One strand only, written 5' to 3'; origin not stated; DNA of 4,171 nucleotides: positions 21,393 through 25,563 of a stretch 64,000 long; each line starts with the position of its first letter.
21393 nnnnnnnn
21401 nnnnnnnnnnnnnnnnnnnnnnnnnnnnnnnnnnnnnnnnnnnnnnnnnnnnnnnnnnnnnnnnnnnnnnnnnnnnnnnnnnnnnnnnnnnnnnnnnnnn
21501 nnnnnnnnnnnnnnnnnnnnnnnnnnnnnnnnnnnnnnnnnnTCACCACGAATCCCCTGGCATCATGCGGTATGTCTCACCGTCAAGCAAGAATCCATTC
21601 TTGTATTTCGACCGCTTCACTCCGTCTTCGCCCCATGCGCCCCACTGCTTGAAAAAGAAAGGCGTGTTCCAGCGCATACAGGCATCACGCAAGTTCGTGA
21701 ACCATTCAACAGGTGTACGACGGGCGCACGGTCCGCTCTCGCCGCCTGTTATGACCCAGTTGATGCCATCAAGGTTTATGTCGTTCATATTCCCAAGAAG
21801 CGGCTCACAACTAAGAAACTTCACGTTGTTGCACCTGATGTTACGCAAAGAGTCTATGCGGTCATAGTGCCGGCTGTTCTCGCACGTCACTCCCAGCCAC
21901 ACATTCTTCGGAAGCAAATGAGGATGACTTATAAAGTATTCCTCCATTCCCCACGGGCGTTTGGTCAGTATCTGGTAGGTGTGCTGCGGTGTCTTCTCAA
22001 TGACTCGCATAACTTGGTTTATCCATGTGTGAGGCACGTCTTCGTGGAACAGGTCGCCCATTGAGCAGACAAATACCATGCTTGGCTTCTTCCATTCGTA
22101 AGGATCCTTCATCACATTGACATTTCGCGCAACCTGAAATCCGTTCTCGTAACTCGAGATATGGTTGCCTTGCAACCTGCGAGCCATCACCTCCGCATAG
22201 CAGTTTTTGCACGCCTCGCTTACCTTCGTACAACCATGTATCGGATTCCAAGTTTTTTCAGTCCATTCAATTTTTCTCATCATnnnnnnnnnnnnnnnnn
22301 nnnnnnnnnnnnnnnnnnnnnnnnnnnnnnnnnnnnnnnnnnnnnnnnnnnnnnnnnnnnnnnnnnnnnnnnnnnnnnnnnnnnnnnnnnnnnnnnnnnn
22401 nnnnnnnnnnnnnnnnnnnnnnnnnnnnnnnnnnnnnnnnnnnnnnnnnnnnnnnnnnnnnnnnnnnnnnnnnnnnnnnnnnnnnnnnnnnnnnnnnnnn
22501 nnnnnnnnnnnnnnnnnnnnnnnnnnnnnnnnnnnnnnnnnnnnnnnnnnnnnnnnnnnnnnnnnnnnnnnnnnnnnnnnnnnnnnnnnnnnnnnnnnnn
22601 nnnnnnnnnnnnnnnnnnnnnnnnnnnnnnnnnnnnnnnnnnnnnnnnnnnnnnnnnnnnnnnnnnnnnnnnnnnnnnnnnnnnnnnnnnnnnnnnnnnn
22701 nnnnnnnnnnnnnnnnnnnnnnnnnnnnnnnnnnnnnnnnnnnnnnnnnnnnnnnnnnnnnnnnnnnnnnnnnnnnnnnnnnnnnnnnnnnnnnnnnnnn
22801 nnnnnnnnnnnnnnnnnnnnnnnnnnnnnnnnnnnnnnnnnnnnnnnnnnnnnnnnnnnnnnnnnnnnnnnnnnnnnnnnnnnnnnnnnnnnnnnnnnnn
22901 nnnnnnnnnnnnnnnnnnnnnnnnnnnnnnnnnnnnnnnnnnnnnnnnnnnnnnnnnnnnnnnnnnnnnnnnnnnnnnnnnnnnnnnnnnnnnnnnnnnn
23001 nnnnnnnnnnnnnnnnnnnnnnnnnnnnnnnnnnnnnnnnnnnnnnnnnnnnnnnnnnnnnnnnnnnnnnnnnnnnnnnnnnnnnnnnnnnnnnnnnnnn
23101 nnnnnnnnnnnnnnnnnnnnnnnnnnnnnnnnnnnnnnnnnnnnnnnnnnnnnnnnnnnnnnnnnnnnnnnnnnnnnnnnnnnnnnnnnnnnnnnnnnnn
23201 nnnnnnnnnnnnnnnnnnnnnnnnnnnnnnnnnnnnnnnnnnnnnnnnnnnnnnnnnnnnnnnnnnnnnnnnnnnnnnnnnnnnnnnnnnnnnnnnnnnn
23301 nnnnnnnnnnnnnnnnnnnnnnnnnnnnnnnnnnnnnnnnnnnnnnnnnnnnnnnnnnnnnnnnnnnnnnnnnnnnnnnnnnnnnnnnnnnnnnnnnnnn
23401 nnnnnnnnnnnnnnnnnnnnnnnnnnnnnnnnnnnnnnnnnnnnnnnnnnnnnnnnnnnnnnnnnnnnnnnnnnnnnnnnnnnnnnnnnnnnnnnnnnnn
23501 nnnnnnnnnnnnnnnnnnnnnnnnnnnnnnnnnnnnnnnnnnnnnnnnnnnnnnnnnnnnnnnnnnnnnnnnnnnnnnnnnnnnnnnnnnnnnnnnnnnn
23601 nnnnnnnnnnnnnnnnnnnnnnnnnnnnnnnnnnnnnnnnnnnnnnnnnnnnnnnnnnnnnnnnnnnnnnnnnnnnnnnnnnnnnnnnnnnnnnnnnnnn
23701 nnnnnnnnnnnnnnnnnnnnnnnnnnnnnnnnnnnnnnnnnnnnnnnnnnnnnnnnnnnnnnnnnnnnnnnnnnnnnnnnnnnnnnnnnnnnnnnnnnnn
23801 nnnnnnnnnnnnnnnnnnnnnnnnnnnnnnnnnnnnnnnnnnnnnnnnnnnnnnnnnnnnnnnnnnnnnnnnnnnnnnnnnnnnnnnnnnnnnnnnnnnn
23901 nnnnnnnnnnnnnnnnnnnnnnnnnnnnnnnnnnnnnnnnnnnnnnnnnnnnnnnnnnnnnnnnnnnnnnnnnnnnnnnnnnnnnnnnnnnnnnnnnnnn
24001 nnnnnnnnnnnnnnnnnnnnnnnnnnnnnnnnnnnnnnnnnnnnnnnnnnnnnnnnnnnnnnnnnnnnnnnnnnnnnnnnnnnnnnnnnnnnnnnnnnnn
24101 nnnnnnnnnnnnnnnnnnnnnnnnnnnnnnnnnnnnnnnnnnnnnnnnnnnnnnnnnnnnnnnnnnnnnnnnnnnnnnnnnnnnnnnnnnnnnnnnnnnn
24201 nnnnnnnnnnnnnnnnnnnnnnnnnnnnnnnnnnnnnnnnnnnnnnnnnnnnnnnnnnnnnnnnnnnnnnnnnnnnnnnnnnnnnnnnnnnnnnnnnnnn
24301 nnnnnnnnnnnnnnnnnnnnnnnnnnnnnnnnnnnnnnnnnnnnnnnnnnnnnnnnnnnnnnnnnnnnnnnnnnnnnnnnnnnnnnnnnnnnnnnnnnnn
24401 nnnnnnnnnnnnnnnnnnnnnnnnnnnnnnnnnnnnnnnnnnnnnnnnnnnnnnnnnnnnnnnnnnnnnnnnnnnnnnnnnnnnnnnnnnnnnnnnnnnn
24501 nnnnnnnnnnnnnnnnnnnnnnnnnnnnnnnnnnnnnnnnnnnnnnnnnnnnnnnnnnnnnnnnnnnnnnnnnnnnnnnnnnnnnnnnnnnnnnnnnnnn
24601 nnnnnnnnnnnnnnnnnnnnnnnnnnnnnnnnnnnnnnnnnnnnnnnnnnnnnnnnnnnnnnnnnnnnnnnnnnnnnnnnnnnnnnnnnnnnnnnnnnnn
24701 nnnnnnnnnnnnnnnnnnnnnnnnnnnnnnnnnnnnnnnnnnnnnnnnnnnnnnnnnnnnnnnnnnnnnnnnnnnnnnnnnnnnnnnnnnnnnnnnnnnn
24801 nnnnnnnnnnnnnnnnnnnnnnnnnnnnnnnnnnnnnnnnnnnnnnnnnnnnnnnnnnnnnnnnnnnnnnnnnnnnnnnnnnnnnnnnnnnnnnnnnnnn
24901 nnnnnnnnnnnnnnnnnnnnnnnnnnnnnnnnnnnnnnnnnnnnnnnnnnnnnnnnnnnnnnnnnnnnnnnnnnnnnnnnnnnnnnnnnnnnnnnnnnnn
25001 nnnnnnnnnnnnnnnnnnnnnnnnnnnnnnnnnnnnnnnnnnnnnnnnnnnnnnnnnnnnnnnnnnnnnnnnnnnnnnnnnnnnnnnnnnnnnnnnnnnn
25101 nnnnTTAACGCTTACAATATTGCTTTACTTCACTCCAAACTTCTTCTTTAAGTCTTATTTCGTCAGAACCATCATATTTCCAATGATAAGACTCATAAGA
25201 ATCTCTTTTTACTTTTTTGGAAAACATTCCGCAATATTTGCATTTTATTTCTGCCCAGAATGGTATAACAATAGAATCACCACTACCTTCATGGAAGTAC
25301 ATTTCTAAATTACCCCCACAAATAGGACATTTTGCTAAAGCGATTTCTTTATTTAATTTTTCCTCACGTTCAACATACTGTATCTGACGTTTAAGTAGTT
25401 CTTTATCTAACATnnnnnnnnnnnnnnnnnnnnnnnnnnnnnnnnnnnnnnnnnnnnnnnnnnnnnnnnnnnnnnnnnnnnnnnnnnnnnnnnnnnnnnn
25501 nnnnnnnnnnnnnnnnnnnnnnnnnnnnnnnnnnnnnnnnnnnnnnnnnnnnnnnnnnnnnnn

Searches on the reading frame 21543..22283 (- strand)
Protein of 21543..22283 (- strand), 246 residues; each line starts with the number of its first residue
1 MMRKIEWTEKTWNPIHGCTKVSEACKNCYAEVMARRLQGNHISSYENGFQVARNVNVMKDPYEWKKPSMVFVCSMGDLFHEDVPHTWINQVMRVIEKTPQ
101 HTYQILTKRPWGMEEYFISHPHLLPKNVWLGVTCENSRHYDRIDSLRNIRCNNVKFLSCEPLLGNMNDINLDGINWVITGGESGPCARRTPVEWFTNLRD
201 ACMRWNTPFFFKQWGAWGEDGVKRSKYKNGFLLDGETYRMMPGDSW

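Call 54: search_protein_families(library=pfam, proteins=[window:21543-22283:-], max_evalue=0.001)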
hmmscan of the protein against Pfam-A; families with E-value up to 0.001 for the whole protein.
window:21543-22283:- (246 aa): 1 family
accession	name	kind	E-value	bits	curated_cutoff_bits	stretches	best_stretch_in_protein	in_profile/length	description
PF07505.17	DUF5131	-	1.1e-93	313.6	28.9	1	4-242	3-243/243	Protein of unknown function (DUF5131)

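Call 78: search_protein_families(library=ncbifam, proteins=[window:21543-22283:-], max_evalue=0.001)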
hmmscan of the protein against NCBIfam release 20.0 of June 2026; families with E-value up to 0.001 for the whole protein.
window:21543-22283:- (246 aa): 1 family
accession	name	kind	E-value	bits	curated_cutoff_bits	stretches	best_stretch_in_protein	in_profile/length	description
TIGR04471.1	rSAM_mob_pairA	equivalog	2.4e-23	82.8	355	1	13-213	11-196/220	radical SAM mobile pair protein A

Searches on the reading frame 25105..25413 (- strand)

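Call 54: search_protein_families(library=pfam, proteins=[window:25105-25413:-], max_evalue=0.001)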
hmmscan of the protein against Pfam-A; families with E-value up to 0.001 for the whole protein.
window:25105-25413:- (102 aa): 1 family
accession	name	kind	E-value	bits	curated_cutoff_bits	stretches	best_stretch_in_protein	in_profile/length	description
PF14354.12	Lar_restr_allev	-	4.8e-05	23.9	28.6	1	25-74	2-43/58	Restriction alleviation protein Lar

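Call 85: search_protein_families(library=phrogs, proteins=[window:25105-25413:-], max_evalue=0.001)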
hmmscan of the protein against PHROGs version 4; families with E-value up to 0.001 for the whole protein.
window:25105-25413:- (102 aa): 1 family
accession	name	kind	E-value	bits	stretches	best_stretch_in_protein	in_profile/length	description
phrog_599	-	moron, auxiliary metabolic gene and host takeover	3.1e-06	28.5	1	12-70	60-113/262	Lar-like restriction alleviation protein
